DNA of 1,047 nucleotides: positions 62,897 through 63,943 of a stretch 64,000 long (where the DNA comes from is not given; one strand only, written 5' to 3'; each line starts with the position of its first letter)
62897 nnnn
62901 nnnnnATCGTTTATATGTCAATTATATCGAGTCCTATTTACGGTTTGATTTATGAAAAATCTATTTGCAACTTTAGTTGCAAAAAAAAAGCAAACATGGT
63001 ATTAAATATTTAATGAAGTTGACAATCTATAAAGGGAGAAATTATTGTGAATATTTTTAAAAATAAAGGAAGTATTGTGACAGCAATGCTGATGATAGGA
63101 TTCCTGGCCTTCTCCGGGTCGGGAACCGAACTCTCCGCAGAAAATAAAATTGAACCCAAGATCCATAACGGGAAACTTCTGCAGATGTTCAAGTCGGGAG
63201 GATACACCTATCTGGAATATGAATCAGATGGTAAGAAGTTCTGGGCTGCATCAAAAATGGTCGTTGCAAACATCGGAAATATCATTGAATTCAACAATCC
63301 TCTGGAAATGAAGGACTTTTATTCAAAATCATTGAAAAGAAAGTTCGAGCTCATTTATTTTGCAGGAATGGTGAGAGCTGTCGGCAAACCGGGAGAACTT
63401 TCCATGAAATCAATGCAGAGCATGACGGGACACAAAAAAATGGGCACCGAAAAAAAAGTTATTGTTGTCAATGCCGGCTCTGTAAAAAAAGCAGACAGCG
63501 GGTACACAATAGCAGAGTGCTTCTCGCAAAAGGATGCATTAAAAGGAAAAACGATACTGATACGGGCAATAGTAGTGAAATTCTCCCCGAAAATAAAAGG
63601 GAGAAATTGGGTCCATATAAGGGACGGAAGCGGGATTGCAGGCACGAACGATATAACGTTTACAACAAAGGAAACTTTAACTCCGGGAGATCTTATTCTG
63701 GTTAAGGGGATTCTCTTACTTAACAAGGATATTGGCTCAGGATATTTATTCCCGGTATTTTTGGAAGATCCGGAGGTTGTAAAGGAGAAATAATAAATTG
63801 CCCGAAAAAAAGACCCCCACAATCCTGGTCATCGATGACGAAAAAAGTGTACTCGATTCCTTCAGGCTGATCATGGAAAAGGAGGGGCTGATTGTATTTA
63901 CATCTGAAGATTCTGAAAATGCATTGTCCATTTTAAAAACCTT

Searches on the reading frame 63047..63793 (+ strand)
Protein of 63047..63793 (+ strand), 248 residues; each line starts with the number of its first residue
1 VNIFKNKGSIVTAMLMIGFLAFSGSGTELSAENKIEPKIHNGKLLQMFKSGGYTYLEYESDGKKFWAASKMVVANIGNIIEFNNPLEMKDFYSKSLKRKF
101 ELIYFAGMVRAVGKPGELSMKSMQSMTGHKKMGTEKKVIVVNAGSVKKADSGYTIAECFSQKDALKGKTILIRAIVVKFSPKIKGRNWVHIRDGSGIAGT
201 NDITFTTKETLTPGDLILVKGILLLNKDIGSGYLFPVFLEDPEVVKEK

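Call 9: search_protein_families(library=pfam, proteins=[window:63047-63793:+], max_evalue=0.001)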
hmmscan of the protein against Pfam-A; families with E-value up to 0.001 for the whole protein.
window:63047-63793:+ (248 aa): 0 families

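Call 41: search_protein_families(library=ncbifam, proteins=[window:63047-63793:+], max_evalue=0.01)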
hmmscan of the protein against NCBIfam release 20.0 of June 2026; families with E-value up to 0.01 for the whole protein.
window:63047-63793:+ (248 aa): 0 families

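Call 84: search_protein_families(library=pfam, proteins=[window:63047-63793:+], max_evalue=10)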
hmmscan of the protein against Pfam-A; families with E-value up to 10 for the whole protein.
window:63047-63793:+ (248 aa): 0 families
